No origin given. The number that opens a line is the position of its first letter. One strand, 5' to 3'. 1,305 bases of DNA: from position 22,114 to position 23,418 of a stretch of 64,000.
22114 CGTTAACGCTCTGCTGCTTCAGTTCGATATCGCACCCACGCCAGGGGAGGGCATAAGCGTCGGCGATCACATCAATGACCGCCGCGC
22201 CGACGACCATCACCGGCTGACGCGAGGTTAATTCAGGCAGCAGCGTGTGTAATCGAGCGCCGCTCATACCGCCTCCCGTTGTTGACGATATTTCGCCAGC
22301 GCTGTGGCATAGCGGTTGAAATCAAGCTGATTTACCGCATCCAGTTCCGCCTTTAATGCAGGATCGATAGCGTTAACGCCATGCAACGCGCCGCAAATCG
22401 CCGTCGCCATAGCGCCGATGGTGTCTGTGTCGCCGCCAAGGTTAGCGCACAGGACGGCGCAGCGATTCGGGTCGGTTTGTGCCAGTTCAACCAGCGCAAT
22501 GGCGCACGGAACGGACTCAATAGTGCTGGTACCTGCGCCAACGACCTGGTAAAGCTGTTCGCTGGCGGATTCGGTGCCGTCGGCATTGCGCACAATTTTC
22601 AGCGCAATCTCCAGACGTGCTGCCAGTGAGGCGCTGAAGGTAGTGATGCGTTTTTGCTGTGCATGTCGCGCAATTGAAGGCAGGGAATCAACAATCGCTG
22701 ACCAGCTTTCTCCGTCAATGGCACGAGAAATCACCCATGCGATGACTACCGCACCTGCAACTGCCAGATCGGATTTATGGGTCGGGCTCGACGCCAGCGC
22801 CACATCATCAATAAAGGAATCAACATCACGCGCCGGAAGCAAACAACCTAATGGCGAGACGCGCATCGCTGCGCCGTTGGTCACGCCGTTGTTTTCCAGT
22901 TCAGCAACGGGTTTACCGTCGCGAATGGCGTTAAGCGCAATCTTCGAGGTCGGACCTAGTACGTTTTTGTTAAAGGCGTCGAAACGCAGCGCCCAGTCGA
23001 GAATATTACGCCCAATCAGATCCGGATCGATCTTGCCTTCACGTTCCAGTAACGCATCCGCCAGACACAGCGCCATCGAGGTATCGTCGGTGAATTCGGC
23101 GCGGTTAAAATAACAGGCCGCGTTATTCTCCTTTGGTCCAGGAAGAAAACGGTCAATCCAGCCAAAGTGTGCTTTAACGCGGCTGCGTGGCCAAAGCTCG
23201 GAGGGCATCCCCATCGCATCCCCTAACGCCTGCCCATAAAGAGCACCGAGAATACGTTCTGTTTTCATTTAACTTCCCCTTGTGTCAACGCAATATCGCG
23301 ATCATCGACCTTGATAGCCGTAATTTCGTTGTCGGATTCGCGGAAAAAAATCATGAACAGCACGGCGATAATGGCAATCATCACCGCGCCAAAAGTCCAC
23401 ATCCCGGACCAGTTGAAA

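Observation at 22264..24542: yegTUV operon under a convergent GntR regulator: a likely ADP-ribose or nucleoside-derivative catabolic module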

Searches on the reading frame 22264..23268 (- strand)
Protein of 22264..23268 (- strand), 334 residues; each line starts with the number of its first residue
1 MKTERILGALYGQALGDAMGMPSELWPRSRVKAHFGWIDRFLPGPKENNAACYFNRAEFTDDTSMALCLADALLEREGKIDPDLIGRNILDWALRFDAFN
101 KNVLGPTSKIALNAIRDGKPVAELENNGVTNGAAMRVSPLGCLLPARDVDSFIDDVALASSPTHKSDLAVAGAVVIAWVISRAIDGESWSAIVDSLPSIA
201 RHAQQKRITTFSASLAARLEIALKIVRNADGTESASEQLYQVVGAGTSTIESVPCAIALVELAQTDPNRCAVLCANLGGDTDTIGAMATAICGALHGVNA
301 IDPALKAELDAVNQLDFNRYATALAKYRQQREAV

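Call 17: search_protein_families(proteins=[window:22264-23268:-], library=ncbifam, max_evalue=0.00001)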
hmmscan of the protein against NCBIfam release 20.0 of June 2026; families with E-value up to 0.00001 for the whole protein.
window:22264-23268:- (334 aa): 2 families
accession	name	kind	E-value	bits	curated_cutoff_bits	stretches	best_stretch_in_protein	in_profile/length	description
TIGR02662.1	dinitro_DRAG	equivalog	8.9e-23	80.9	337.05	2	4-195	3-184/287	ADP-ribosyl-[dinitrogen reductase] hydrolase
NF041672.1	ADPriboarghdlase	equivalog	1.7e-19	69.8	490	1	3-193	67-250/361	ADP-ribosylarginine hydrolase Tri1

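Call 18: search_solved_structures(query=window:22267-23268:-, max_evalue=0.001)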
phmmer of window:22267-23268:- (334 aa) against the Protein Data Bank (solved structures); distinct sequences matched with E-value up to 0.001: 17.
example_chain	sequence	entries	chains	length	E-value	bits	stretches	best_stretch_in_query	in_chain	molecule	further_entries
1t5j_A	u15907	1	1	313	1.3e-29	106.6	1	4-301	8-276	Hypothetical protein MJ1187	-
2g4k_A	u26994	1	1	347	8.2e-16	61.4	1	4-313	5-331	ADP-ribosylhydrolase 3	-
2foz_A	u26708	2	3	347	8.5e-16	61.3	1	4-313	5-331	ADP-ribosylhydrolase like 2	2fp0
5zqy_A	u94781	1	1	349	8.9e-16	61.2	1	4-313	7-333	Poly(ADP-ribose) glycohydrolase ARH3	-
9rfd_A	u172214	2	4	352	9e-16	61.2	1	4-313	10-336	ADP-ribosylhydrolase ARH3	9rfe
6d36_C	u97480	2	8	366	1e-15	61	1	4-313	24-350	Poly(ADP-ribose) glycohydrolase ARH3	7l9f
2qty_A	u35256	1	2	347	2.7e-15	59.7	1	4-310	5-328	Poly(ADP-ribose) glycohydrolase ARH3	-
7akr_AAA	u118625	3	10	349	3.5e-15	59.3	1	5-313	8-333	ADP-ribose glycohydrolase ARH3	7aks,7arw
6d3a_C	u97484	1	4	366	3.8e-15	59.2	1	4-313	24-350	Poly(ADP-ribose) glycohydrolase ARH3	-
7l9h_C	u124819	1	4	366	1.3e-14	57.4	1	4-313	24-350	ADP-ribose glycohydrolase ARH3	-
7l9i_C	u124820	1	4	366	1.4e-14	57.3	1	4-313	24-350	ADP-ribose glycohydrolase ARH3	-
2cwc_A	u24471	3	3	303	4.1e-14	55.8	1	3-193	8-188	ADP-ribosylglycohydrolase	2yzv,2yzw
2woe_A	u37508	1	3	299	6.8e-13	51.8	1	4-194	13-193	ADP-RIBOSYL-[DINITROGEN REDUCTASE] GLYCOHYDROLASE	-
2woc_A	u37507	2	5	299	2e-12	50.2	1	4-194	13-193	ADP-RIBOSYL-[DINITROGEN REDUCTASE] GLYCOHYDROLASE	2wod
6g1p_A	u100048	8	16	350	4.2e-12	49.2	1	5-315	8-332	ADP-ribosylhydrolase like 2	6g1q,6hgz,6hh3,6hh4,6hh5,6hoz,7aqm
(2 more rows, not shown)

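Call 22: find_homologous_proteins(query=window:22267-23268:-, max_evalue=1e-20)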
Query window:22267-23268:- (334 aa): 1994 proteins with E <= 1e-20 among 8000 candidates; the best 120 are listed.
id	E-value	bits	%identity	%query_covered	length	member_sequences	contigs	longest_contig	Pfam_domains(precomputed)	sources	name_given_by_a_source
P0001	3.1e-215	731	99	100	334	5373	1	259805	PF03747.20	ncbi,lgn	-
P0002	7.3e-209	710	98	98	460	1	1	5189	PF03747.20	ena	-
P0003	4.4e-202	688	99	94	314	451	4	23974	PF03747.20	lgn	-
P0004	4.0e-200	682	90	100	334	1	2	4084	PF03747.20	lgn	-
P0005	1.2e-199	680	90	100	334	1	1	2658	PF03747.20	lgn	-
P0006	1.5e-199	680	95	100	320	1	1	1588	PF03747.20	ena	-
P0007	1.5e-199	680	90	100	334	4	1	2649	PF03747.20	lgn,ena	-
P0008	5.9e-199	678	90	100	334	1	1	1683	PF03747.20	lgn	-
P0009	3.4e-197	672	90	100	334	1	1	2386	PF03747.20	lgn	-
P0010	1.6e-196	670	89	99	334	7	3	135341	PF03747.20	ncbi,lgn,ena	-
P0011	3.4e-196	669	89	100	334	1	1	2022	PF03747.20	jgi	-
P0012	3.9e-196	669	89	100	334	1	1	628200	PF03747.20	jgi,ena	jgi:ADP-ribosylglycohydrolase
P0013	4.1e-196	669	89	100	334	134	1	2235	PF03747.20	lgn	-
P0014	7.2e-196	668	89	99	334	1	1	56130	PF03747.20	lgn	-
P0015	8.2e-196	668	89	100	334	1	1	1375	PF03747.20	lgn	-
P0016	1.3e-195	667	89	100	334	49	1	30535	PF03747.20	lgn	-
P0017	1.4e-195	667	89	100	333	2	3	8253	PF03747.20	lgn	-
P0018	1.4e-195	667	89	99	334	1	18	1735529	PF03747.20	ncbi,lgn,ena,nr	ncbi:TPA: ADP-ribosylglycohydrolase family protein [Citrobacter freundii]|nr:ADP-ribosylglycohydrola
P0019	3.5e-195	665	89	99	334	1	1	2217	PF03747.20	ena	-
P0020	5.8e-195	665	89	99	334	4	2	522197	PF03747.20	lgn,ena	-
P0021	7.8e-195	664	89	99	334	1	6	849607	PF03747.20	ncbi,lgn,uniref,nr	ncbi:ADP-ribosylglycohydrolase family protein [Citrobacter farmeri]|uniref:ADP-ribosylglycohydrolase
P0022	8.1e-195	664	89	100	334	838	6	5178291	PF03747.20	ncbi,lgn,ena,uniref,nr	ncbi:ADP-ribosylglycohydrolase family protein [Citrobacter cronae]|uniref:ADP-ribosylglycohydrolase 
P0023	1.7e-194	663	88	100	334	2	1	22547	PF03747.20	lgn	-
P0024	2.5e-194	663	88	100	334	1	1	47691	PF03747.20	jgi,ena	-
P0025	3.4e-194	662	88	100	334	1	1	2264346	PF03747.20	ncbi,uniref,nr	ncbi:hypothetical protein AC791_14870 [Klebsiella sp. RIT-PI-d]|uniref:ADP-ribosylglycohydrolase fam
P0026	5.6e-194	662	88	99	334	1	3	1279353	PF03747.20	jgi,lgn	-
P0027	9.3e-194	661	88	100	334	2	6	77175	PF03747.20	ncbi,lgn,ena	-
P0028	9.7e-194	661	89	100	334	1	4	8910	PF03747.20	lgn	-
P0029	1.0e-193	661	88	100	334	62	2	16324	PF03747.20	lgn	-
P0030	1.1e-193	661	88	100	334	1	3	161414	PF03747.20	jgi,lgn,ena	-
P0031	1.5e-193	660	88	100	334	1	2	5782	PF03747.20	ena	-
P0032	2.7e-193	659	88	100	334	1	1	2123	PF03747.20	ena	-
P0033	2.8e-193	659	88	100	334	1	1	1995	PF03747.20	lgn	-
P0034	3.0e-193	659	87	100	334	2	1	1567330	PF03747.20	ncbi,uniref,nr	ncbi:ADP-ribosylglycohydrolase family protein [Klebsiella sp. BIGb0407]|uniref:ADP-ribosylglycohydro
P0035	3.5e-193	659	88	99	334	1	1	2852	PF03747.20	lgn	-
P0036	3.5e-193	659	88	100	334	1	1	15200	PF03747.20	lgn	-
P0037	4.6e-193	659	88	100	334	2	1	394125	PF03747.20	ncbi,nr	ncbi:ADP-ribosylglycohydrolase family protein [Citrobacter freundii]|nr:ADP-ribosylglycohydrolase fa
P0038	9.5e-193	658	88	100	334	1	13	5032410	PF03747.20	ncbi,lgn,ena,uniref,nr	ncbi:ADP-ribosylglycohydrolase family protein [Citrobacter braakii]|uniref:ADP-ribosylglycohydrolase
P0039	1.1e-192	657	88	100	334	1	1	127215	PF03747.20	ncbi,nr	ncbi:ADP-ribosylglycohydrolase family protein [Salmonella enterica subsp. enterica serovar Goldcoast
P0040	1.1e-192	657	88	100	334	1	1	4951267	PF03747.20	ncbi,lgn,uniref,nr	ncbi:ADP-ribosylglycohydrolase family protein [Citrobacter braakii]|uniref:ADP-ribosylglycohydrolase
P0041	1.6e-192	657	88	99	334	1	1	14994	PF03747.20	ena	-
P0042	1.7e-192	657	88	100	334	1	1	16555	PF03747.20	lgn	-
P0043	2.9e-192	656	87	100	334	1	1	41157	PF03747.20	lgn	-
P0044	4.5e-192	655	88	100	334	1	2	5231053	PF03747.20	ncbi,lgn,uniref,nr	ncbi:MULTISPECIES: ADP-ribosylglycohydrolase family protein [unclassified Citrobacter]|uniref:ADP-ri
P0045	4.7e-192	655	87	100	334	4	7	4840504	PF03747.20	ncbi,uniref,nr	ncbi:MAG: ADP-ribosylglycohydrolase family protein [Citrobacter sp.]|uniref:ADP-ribosylglycohydrolas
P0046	4.8e-192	655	88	100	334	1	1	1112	PF03747.20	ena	-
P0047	5.6e-192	655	88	99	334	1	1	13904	PF03747.20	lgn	-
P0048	7.0e-192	655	88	100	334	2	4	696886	PF03747.20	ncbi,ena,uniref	ncbi:ADP-ribosylglycohydrolase family protein [Citrobacter sp.]|uniref:ADP-ribosylglycohydrolase fam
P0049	7.6e-192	655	87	99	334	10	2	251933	PF03747.20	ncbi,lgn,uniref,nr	ncbi:ADP-ribosylglycohydrolase family protein [Kluyvera genomosp. 1]|uniref:ADP-ribosylglycohydrolas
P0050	9.3e-192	654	88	99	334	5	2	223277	PF03747.20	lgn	-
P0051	1.0e-191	654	87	99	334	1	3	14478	PF03747.20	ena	-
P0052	2.5e-191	653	87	100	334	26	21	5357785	PF03747.20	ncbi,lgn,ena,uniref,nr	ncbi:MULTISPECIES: ADP-ribosylglycohydrolase family protein [Citrobacter]|uniref:ADP-ribosylglycohyd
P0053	2.7e-191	653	87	100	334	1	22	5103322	PF03747.20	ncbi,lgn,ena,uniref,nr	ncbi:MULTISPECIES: ADP-ribosylglycohydrolase family protein [Citrobacter]|uniref:ADP-ribosylglycohyd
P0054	3.0e-191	653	87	100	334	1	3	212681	PF03747.20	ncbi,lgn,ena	-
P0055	4.8e-191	652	87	100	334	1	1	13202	PF03747.20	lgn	-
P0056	5.4e-191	652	88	99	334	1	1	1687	PF03747.20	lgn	-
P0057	6.0e-191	652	87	100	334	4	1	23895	PF03747.20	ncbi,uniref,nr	ncbi:ADP-ribosylglycohydrolase family protein [Intestinirhabdus alba]|uniref:ADP-ribosylglycohydrola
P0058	7.1e-191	651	88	99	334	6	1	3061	PF03747.20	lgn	-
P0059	1.2e-190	651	87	99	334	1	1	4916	PF03747.20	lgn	-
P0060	1.2e-190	651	87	100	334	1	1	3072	PF03747.20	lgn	-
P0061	1.9e-190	650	87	99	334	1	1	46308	PF03747.20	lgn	-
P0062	3.8e-190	649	86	100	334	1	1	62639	PF03747.20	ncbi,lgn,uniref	ncbi:ADP-ribosylglycohydrolase family protein [Phytobacter sp. V91]|uniref:ADP-ribosylglycohydrolase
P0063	4.0e-190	649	87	100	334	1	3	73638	PF03747.20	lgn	-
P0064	4.3e-190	649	86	100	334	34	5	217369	PF03747.20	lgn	-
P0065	2.0e-189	647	85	100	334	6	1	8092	PF03747.20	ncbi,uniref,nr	ncbi:ADP-ribosylglycohydrolase family protein [Trabulsiella odontotermitis]|uniref:ADP-ribosylglycoh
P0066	4.4e-189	645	86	99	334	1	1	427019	PF03747.20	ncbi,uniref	ncbi:ADP-ribosylglycohydrolase family protein [Pseudocitrobacter cyperus]|uniref:ADP-ribosylglycohyd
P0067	4.7e-189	645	87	99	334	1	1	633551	PF03747.20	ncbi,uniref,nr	ncbi:ADP-ribosylglycohydrolase family protein [Citrobacter sp. S2-9]|uniref:ADP-ribosylglycohydrolas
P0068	6.2e-189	645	85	100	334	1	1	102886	PF03747.20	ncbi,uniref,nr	ncbi:ADP-ribosylglycohydrolase family protein [Trabulsiella odontotermitis]|uniref:ADP-ribosylglycoh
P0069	8.1e-189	645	86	99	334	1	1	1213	PF03747.20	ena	-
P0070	1.1e-188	644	86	100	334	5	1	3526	PF03747.20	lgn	-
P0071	1.1e-188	644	86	100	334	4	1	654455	PF03747.20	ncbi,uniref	ncbi:ADP-ribosylglycohydrolase family protein [Citrobacter tructae]|uniref:ADP-ribosylglycohydrolase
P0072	2.6e-188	643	86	100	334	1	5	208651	PF03747.20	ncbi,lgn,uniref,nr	ncbi:ADP-ribosylglycohydrolase family protein [Trabulsiella odontotermitis]|uniref:ADP-ribosylglycoh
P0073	3.1e-188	643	86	99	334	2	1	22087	PF03747.20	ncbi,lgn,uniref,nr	ncbi:hypothetical protein CJP72_24750 [Citrobacter sp. NCU1]|uniref:ADP-ribosylglycohydrolase family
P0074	3.6e-188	642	87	99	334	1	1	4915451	PF03747.20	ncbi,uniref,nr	ncbi:ADP-ribosylglycohydrolase family protein [Citrobacter enshiensis]|uniref:ADP-ribosylglycohydrol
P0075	4.0e-188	642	86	100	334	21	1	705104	PF03747.20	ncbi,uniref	ncbi:ADP-ribosylglycohydrolase family protein [Yokenella regensburgei]|uniref:ADP-ribosylglycohydrol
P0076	7.1e-188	642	86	100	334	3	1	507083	PF03747.20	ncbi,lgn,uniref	ncbi:ADP-ribosylglycohydrolase family protein [Kluyvera sp. STS39-E]|uniref:ADP-ribosylglycohydrolas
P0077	7.2e-188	641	85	100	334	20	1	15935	PF03747.20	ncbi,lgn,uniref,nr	ncbi:ADP-ribosylglycohydrolase family protein [Citrobacter sp. Igbk 14]|uniref:ADP-ribosylglycohydro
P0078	1.0e-187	641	86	99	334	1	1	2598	PF03747.20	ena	-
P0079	1.2e-187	641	86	100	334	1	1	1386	PF03747.20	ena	-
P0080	1.2e-187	641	86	99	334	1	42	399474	PF03747.20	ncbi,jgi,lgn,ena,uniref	ncbi:ADP-ribosylglycohydrolase family protein [Kluyvera huaxiensis]|uniref:ADP-ribosylglycohydrolase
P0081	1.3e-187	641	86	99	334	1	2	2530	PF03747.20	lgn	-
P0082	1.3e-187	641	86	100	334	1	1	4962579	PF03747.20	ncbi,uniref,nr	ncbi:ADP-ribosylglycohydrolase family protein [Yokenella regensburgei]|uniref:ADP-ribosylglycohydrol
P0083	1.6e-187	640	86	99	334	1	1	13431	PF03747.20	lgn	-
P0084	1.7e-187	640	86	99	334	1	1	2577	PF03747.20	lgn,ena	-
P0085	1.8e-187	640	86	100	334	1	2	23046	PF03747.20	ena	-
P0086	2.3e-187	640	86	99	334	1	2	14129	PF03747.20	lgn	-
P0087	2.5e-187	640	86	99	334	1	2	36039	PF03747.20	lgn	-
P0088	2.7e-187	640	86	99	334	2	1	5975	PF03747.20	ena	-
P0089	3.1e-187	639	86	99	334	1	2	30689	PF03747.20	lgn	-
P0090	3.1e-187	639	86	99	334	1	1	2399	PF03747.20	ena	-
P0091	3.1e-187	639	86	99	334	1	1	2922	PF03747.20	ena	-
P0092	3.7e-187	639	86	99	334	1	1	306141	PF03747.20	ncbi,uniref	ncbi:ADP-ribosylglycohydrolase family protein [Kluyvera cryocrescens]|uniref:ADP-ribosylglycohydrola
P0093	4.8e-187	639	86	99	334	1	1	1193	PF03747.20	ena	-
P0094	5.0e-187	639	86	99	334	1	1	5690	PF03747.20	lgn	-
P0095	5.1e-187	639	86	99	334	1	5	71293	PF03747.20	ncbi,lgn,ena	-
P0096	5.9e-187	638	86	99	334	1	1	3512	PF03747.20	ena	-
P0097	6.0e-187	638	86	99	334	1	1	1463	PF03747.20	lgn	-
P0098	1.1e-186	638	85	100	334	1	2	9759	PF03747.20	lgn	-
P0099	1.7e-186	637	86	99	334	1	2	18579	PF03747.20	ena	-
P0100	1.9e-186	637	90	94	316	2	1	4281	PF03747.20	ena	-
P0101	2.5e-186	636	85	99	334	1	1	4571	PF03747.20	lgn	-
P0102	6.3e-186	635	85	99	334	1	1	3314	PF03747.20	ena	-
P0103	9.7e-186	634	87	99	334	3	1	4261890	PF03747.20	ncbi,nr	ncbi:hypothetical protein TUM12370_12660 [Salmonella enterica subsp. enterica serovar Choleraesuis]|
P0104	1.2e-185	634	85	99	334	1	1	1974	PF03747.20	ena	-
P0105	1.7e-185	634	85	100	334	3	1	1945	PF03747.20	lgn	-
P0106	2.3e-185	633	85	100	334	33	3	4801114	PF03747.20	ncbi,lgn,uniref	ncbi:ADP-ribosylglycohydrolase family protein [Kluyvera cryocrescens]|uniref:ADP-ribosylglycohydrola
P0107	3.5e-184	629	84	100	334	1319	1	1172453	PF03747.20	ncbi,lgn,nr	ncbi:ADP-ribosylglycohydrolase family protein [Salmonella enterica]|nr:ADP-ribosylglycohydrolase fam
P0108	3.5e-183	626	82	100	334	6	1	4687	PF03747.20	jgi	jgi:ADP-ribosylglycohydrolase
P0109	2.6e-182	623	83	100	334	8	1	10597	PF03747.20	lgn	-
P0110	5.5e-182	622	83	99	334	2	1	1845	PF03747.20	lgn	-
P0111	6.9e-182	622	84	100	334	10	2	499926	PF03747.20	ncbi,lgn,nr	ncbi:TPA: ADP-ribosylglycohydrolase family protein [Klebsiella michiganensis]|nr:ADP-ribosylglycohyd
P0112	7.5e-182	622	84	100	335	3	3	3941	PF03747.20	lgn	-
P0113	8.7e-182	621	82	99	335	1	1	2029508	PF03747.20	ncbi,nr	ncbi:ADP-ribosylglycohydrolase family protein [Enterobacteriaceae bacterium 89]|nr:ADP-ribosylglycoh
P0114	9.3e-182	621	84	100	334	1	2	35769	PF03747.20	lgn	-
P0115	1.3e-181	621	82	99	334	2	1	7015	PF03747.20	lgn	-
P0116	2.2e-181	620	82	100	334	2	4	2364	PF03747.20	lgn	-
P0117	2.5e-181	620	83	100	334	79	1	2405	PF03747.20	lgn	-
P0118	3.7e-181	619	82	99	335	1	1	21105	PF03747.20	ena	-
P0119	5.4e-181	619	82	99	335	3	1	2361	PF03747.20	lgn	-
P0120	1.1e-180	618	81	99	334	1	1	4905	PF03747.20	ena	-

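Call 27: find_encoding_contigs(protein=P0107, flank=6000, max_places=1)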
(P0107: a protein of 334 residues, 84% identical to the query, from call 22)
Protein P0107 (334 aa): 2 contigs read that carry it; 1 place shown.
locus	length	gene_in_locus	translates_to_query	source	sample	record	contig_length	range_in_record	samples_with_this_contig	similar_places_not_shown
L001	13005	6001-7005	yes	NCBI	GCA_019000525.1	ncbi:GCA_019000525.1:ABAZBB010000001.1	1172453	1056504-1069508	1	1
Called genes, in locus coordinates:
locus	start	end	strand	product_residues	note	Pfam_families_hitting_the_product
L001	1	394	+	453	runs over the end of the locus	PF01136:Peptidase_U32, PF16325:Peptidase_U32_C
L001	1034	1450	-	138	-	PF05932:CesT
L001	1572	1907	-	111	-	-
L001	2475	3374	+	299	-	PF00781:DAGK_cat, PF19279:YegS_C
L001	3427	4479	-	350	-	PF01791:DeoC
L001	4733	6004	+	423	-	PF03825:Nuc_H_symport, PF07690:MFS_1, PF12832:MFS_1_like, PF07690:MFS_1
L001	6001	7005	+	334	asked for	PF03747:ADP_ribosyl_GH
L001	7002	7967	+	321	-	PF00294:PfkB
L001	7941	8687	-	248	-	PF00392:GntR, PF07702:UTRA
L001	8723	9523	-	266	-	PF08543:Phos_pyr_kin, PF00294:PfkB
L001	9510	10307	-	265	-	PF02110:HK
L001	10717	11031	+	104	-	PF11776:RcnB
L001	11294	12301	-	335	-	PF00419:Fimbrial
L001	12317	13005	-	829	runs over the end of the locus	PF13954:PapC_N, PF00577:Usher, PF13953:PapC_C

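Call 28: find_encoding_contigs(protein=P0111, flank=6000, max_places=1)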
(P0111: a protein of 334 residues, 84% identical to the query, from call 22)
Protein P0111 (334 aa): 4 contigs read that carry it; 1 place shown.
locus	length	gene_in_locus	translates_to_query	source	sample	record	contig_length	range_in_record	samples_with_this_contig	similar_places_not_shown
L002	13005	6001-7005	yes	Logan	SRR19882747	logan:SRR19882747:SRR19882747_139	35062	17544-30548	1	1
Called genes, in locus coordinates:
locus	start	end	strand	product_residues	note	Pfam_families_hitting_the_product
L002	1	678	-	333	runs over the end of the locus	PF00356:LacI, PF13377:Peripla_BP_3 (faint), PF00532:Peripla_BP_1, PF13407:Peripla_BP_4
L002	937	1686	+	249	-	PF00106:adh_short, PF08659:KR, PF13561:adh_short_C2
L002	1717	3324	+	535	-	PF00370:FGGY_N, PF02782:FGGY_C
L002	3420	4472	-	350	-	PF01791:DeoC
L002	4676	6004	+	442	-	PF03825:Nuc_H_symport, PF07690:MFS_1, PF12832:MFS_1_like, PF07690:MFS_1 (weak)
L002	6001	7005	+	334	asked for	PF03747:ADP_ribosyl_GH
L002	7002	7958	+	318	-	PF00294:PfkB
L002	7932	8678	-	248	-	PF00392:GntR, PF07702:UTRA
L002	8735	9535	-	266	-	PF08543:Phos_pyr_kin, PF00294:PfkB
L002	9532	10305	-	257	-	PF02110:HK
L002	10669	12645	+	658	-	PF00753:Lactamase_B, PF14863:Alkyl_sulf_dimr, PF14864:Alkyl_sulf_C, PF02036:SCP2 (weak)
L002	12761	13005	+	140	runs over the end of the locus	PF00582:Usp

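Call 29: find_encoding_contigs(protein=P0022, flank=6000, max_places=1)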
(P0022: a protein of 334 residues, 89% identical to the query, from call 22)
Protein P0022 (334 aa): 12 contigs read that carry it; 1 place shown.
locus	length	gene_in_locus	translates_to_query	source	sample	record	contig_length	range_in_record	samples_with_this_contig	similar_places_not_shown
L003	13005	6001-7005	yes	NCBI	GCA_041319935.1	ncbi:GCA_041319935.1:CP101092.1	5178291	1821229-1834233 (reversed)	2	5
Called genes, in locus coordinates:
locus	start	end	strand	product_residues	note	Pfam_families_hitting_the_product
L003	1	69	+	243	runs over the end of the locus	PF00497:SBP_bac_3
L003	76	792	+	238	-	PF00528:BPD_transp_1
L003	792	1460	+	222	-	PF00528:BPD_transp_1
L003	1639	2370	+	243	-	PF00497:SBP_bac_3, PF10613:Lig_chan-Glu_bd (faint), PF12974:Phosphonate-bd (weak)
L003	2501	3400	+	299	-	PF00781:DAGK_cat, PF19279:YegS_C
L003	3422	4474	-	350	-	PF01791:DeoC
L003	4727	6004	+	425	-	PF03825:Nuc_H_symport, PF07690:MFS_1, PF12832:MFS_1_like, PF07690:MFS_1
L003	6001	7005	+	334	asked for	PF03747:ADP_ribosyl_GH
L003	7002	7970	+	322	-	PF00294:PfkB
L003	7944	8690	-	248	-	PF00392:GntR, PF07702:UTRA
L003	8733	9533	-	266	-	PF08543:Phos_pyr_kin, PF00294:PfkB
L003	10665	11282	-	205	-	PF00440:TetR_N, PF14246:TetR_C_7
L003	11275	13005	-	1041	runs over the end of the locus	PF00873:ACR_tran, PF03176:MMPL (weak), PF02355:SecD_SecF_C (faint)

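Call 30: find_encoding_contigs(protein=P0106, flank=6000, max_places=1)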
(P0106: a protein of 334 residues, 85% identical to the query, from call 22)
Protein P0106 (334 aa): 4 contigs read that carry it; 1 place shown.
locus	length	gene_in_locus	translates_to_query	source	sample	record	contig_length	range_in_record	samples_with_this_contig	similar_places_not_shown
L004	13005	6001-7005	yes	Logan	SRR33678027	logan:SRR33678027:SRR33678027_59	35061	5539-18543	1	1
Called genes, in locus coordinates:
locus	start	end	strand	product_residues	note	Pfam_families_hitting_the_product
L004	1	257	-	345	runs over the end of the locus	PF19300:BPD_transp_1_N, PF00528:BPD_transp_1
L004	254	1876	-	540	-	PF00496:SBP_bac_5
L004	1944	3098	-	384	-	PF02746:MR_MLE_N, PF13378:MR_MLE_C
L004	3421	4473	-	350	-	PF01791:DeoC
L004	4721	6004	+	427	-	PF03825:Nuc_H_symport, PF07690:MFS_1, PF12832:MFS_1_like, PF07690:MFS_1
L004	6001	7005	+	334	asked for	PF03747:ADP_ribosyl_GH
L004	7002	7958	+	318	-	PF00294:PfkB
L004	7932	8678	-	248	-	PF00392:GntR, PF07702:UTRA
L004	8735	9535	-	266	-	PF08543:Phos_pyr_kin, PF00294:PfkB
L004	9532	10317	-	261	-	PF02110:HK, PF08543:Phos_pyr_kin (weak)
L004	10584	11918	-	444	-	PF00989:PAS, PF08448:PAS_4, PF13426:PAS_9, PF08447:PAS_3, PF01590:GAF, PF13185:GAF_2, PF00990:GGDEF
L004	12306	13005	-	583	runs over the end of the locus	PF07969:Amidohydro_3, PF01979:Amidohydro_1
